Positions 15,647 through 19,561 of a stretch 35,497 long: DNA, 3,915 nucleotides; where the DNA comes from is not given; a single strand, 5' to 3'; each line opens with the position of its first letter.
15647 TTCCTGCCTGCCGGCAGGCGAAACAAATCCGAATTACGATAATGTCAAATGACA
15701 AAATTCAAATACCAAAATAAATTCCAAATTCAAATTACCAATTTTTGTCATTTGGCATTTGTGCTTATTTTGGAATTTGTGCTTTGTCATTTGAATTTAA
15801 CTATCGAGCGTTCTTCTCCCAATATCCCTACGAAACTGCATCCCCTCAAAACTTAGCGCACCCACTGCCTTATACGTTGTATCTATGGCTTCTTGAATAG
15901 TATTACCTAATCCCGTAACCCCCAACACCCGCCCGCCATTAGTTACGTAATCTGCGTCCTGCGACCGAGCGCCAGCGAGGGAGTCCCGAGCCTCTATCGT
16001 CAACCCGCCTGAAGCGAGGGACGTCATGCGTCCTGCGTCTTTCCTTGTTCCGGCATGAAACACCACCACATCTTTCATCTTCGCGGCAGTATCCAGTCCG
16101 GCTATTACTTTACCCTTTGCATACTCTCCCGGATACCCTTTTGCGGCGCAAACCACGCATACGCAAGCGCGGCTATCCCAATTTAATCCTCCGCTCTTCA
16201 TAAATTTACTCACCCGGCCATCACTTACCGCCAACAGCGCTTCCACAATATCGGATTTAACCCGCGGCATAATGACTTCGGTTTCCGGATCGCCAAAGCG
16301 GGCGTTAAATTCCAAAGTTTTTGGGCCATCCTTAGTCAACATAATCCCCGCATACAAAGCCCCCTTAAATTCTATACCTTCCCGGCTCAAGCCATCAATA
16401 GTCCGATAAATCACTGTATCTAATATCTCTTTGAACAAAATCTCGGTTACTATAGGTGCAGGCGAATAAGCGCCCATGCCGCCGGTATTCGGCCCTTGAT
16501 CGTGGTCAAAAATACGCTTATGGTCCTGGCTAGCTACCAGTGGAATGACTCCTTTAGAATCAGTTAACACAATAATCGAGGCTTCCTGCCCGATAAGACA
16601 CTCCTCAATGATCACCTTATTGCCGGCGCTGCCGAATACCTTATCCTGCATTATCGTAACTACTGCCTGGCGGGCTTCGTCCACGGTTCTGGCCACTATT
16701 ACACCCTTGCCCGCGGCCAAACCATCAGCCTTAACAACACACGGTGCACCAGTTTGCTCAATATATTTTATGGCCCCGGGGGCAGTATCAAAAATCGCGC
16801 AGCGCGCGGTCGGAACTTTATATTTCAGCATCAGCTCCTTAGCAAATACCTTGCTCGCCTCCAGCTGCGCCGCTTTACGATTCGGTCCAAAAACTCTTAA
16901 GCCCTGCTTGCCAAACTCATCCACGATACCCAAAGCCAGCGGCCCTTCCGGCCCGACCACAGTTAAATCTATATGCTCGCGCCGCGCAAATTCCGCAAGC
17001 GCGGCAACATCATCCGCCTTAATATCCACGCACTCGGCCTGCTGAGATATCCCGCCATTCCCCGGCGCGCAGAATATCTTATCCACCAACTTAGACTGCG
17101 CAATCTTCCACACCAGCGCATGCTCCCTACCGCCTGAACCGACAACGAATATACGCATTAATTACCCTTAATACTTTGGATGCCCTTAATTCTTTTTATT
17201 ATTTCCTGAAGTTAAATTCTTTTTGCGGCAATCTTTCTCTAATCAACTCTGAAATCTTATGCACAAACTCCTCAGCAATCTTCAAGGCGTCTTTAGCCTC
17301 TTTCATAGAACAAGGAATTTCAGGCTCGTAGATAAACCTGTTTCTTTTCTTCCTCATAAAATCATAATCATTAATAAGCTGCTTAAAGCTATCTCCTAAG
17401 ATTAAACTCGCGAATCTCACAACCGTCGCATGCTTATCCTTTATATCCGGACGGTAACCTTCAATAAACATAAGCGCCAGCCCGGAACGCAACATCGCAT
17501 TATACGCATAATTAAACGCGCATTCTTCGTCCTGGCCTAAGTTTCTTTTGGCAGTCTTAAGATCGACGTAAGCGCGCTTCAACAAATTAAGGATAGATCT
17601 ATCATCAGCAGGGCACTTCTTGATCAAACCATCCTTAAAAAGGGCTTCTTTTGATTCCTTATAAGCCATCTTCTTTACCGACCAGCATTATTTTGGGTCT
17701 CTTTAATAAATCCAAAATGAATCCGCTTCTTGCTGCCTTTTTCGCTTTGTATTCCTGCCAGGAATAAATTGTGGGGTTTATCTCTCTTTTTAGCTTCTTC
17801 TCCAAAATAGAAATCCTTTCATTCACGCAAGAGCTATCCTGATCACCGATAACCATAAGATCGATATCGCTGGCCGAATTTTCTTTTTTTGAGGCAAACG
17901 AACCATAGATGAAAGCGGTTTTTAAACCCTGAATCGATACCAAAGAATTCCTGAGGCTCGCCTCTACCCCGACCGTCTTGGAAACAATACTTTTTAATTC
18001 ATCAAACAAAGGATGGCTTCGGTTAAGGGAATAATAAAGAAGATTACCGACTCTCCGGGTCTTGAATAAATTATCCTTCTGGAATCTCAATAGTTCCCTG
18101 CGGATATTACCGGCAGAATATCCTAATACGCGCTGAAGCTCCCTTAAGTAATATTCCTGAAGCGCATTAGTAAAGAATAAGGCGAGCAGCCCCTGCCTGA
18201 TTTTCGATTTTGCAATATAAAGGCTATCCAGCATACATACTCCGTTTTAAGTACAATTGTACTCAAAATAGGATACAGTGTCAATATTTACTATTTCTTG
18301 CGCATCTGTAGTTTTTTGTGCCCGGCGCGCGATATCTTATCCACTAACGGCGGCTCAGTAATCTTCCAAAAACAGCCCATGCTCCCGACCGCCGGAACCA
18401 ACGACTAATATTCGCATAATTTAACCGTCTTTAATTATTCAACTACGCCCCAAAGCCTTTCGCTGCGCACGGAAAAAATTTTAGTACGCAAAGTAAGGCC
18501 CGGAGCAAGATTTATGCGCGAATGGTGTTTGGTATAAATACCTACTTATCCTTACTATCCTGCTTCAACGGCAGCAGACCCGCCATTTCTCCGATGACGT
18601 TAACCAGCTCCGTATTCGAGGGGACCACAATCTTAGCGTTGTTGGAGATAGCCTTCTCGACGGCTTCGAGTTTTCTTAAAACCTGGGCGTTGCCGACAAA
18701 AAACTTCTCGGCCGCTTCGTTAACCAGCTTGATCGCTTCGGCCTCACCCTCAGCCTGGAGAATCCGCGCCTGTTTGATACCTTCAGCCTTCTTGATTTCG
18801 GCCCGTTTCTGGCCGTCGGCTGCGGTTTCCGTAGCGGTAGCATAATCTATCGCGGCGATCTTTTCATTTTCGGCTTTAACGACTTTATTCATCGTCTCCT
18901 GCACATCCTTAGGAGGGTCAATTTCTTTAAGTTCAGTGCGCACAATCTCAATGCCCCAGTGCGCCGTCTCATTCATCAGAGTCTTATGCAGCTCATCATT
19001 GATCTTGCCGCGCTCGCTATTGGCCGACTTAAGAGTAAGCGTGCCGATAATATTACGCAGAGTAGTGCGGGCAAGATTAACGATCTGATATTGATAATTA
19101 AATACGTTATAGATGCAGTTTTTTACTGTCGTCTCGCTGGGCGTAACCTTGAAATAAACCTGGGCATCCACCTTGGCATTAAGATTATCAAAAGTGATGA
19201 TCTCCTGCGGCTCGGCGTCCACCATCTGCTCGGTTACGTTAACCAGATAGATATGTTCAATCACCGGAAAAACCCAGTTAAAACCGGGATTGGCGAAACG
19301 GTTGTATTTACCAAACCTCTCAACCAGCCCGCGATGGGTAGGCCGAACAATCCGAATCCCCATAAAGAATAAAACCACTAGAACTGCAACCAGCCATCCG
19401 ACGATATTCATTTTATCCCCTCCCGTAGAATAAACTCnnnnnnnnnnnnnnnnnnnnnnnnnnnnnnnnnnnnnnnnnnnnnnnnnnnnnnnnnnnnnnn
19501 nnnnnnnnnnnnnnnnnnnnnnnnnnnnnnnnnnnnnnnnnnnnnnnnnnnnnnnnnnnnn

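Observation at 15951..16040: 90-nt in-frame insert in purD bounded by the same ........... motif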

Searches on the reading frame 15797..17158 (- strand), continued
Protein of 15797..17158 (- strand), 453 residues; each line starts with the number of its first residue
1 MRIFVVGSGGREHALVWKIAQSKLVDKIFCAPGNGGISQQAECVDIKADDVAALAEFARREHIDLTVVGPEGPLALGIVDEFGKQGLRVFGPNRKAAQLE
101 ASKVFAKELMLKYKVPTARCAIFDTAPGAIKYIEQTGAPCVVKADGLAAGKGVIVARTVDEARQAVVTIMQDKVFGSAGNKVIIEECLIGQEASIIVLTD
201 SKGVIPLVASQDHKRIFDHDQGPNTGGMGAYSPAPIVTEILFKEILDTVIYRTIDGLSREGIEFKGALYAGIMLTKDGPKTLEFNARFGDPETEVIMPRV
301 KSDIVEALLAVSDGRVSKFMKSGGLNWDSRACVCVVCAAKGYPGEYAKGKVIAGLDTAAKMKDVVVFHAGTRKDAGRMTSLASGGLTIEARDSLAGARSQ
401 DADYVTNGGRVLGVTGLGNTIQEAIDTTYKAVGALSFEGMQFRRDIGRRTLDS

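Call 69: predict_structure(alignment_id=A1)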
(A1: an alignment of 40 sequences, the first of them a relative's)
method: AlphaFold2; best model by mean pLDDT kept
length: 453 residues; sequences in the alignment: 40
mean_pLDDT: 83.2   pTM: 0.83
mean pLDDT of the five models: 83.2, 80.9, 79.1, 75.3, 70.3
residues with pLDDT >= 90: 227; 70-90: 154; 50-70: 37; < 50: 35
segments of 3 or more residues with pLDDT < 50: 215-225, 377-400
pLDDT, mean of each block of 10 residues (from residue 1): 80 82 91 68 86 94 89 83 95 88 90 95 96 94 75 83 92 85 88 88 87 50 57 84 95 96 92 90 78 86 94 94 91 90 80 92 91 62 27 32 80 93 94 94 78 69
secondary structure, 60 per line:
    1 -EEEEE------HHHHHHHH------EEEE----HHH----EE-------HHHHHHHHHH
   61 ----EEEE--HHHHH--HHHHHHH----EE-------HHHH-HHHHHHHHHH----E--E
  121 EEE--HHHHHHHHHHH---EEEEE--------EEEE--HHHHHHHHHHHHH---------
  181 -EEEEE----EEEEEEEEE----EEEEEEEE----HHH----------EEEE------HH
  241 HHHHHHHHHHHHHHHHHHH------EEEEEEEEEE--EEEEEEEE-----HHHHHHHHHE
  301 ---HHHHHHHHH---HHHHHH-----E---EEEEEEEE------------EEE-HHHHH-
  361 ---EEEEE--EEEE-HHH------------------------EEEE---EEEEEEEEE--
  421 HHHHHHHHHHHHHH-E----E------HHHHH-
elements in order: E2-6 H13-20 E27-30 H51-60 E65-68 H71-75 H78-84 H98-101 H103-112 E120-123 H126-136 E140-144 E153-156 H159-171 E182-186 E191-199 E204-211 E229-232 H239-259 E266-275 E278-285 H291-299 H304-312 H316-321 E331-338 E351-353 H355-359 E364-368 E371-374 E403-406 E410-418 H421-434 H448-452
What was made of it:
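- The AlphaFold2 model has residues 377-400 below pLDDT 50, between confident strands 371-374 and 403-406 (call 69). The segment is predicted to be disordered (call 69).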

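Call 74: find_encoding_contigs(protein=P0113, flank=1500, max_places=1)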
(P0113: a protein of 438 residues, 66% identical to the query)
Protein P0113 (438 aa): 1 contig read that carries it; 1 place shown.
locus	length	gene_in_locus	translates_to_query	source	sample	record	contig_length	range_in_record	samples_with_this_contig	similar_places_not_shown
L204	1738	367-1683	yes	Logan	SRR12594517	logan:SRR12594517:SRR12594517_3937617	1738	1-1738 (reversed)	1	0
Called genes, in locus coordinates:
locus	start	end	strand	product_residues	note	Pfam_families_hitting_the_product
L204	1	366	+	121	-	?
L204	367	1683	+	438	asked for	PF02844:GARS_N, PF01071:GARS_A, PF02655:ATP-grasp_3 (weak), PF02843:GARS_C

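Call 75: find_encoding_contigs(protein=P0112, flank=1500, max_places=1)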
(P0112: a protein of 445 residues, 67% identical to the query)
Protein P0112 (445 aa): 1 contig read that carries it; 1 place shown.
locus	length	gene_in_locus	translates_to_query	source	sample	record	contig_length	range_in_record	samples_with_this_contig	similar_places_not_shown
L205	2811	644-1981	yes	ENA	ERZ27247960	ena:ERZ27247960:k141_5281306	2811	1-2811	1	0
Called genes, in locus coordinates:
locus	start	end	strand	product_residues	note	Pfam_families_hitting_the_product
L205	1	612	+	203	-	?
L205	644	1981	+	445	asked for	PF02844:GARS_N, PF13549:ATP-grasp_5 (weak), PF01071:GARS_A, PF02222:ATP-grasp, PF02786:CPSase_L_D2 (faint), PF08442:ATP-grasp_2, PF08443:RimK, PF02843:GARS_C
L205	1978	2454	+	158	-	PF00731:AIRC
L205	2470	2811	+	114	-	?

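Call 76: find_encoding_contigs(protein=P0024, flank=1500, max_places=1)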
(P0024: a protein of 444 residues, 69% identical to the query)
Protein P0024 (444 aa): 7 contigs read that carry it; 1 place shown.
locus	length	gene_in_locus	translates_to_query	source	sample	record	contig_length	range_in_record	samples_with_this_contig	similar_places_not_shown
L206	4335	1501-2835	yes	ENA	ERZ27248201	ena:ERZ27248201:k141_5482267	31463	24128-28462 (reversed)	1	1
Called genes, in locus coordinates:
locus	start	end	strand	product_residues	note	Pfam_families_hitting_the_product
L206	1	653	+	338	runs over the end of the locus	PF00586:AIRS, PF02769:AIRS_C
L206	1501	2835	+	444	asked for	PF02844:GARS_N, PF01071:GARS_A, PF02222:ATP-grasp, PF02655:ATP-grasp_3 (weak), PF02786:CPSase_L_D2, PF08442:ATP-grasp_2, PF08443:RimK, PF02843:GARS_C, +2 more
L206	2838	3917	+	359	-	PF13424:TPR_12 (faint), PF14559:TPR_19 (faint), PF07719:TPR_2 (faint), PF13428:TPR_14 (faint), PF13176:TPR_7 (faint)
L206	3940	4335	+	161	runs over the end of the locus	PF00731:AIRC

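Call 77: find_encoding_contigs(protein=P0007, flank=10000, max_places=1)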
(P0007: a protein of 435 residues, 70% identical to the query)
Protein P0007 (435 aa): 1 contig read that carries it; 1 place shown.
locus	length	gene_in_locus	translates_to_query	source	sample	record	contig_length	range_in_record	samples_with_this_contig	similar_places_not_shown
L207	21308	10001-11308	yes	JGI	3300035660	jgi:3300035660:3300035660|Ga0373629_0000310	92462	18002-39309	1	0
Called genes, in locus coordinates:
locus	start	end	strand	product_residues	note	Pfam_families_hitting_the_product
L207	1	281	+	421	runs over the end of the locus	PF00206:Lyase_1, PF10397:ADSL_C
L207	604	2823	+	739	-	PF18072:FGAR-AT_linker, PF00586:AIRS, PF02769:AIRS_C, PF00586:AIRS, PF02769:AIRS_C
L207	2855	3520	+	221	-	PF18306:LDcluster4, PF03641:Lysine_decarbox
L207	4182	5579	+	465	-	PF13522:GATase_6, PF13537:GATase_7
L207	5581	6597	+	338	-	PF00586:AIRS, PF02769:AIRS_C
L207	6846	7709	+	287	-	PF01145:Band_7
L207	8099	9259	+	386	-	-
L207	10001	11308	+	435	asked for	PF02844:GARS_N, PF01071:GARS_A, PF02222:ATP-grasp, PF02655:ATP-grasp_3 (weak), PF02786:CPSase_L_D2 (weak), PF08442:ATP-grasp_2 (weak), PF08443:RimK, PF02843:GARS_C, +2 more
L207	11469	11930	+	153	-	PF00731:AIRC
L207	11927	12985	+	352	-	PF01300:Sua5_yciO_yrdC, PF01451:LMWPc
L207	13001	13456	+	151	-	PF02502:LacAB_rpiB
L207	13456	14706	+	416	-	PF00464:SHMT, PF00155:Aminotran_1_2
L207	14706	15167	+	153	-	PF00383:dCMP_cyt_deam_1, PF14437:MafB19-deam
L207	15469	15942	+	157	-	PF22811:Zn_ribbon_NrdR, PF03477:ATP-cone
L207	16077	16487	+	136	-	PF02577:BFN_dom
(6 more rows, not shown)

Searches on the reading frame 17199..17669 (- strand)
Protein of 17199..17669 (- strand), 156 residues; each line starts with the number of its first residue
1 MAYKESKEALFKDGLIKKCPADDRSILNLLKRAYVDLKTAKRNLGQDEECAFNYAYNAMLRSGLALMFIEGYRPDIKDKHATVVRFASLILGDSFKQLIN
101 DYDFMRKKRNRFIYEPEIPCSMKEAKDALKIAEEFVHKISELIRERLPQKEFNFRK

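Call 64: search_protein_families(library=pfam, proteins=[window:17199-17669:-], max_evalue=0.00001)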
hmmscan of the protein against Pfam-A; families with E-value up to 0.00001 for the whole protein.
window:17199-17669:- (156 aa): 1 family
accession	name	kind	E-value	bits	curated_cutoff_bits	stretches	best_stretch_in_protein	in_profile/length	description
PF05168.19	HEPN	-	1.4e-06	28.9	22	1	29-140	4-115/117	HEPN domain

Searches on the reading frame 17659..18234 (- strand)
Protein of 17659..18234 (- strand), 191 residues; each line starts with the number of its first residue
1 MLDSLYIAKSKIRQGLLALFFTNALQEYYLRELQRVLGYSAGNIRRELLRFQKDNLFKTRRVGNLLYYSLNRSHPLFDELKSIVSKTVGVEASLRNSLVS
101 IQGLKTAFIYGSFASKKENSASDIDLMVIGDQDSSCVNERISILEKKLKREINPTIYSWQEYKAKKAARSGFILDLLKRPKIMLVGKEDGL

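Call 64: search_protein_families(library=pfam, proteins=[window:17659-18234:-], max_evalue=0.00001)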
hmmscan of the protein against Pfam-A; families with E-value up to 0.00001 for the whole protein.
window:17659-18234:- (191 aa): 2 families
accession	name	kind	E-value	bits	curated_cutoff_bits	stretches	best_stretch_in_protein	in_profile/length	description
PF18765.7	Polbeta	-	1.5e-07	31.9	26.9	1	102-151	11-63/93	Polymerase beta, Nucleotidyltransferase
PF01909.29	NTP_transf_2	-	3.6e-06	27.7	21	1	94-150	4-63/93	Nucleotidyltransferase domain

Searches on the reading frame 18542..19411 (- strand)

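Call 64: search_protein_families(library=pfam, proteins=[window:18542-19411:-], max_evalue=0.00001)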
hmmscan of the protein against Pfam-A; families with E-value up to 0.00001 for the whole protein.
window:18542-19411:- (289 aa): 1 family
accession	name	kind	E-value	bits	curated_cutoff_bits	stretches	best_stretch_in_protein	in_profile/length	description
PF01145.31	Band_7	-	5.3e-39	134.5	23.6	1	21-193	2-174/176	SPFH domain / Band 7 family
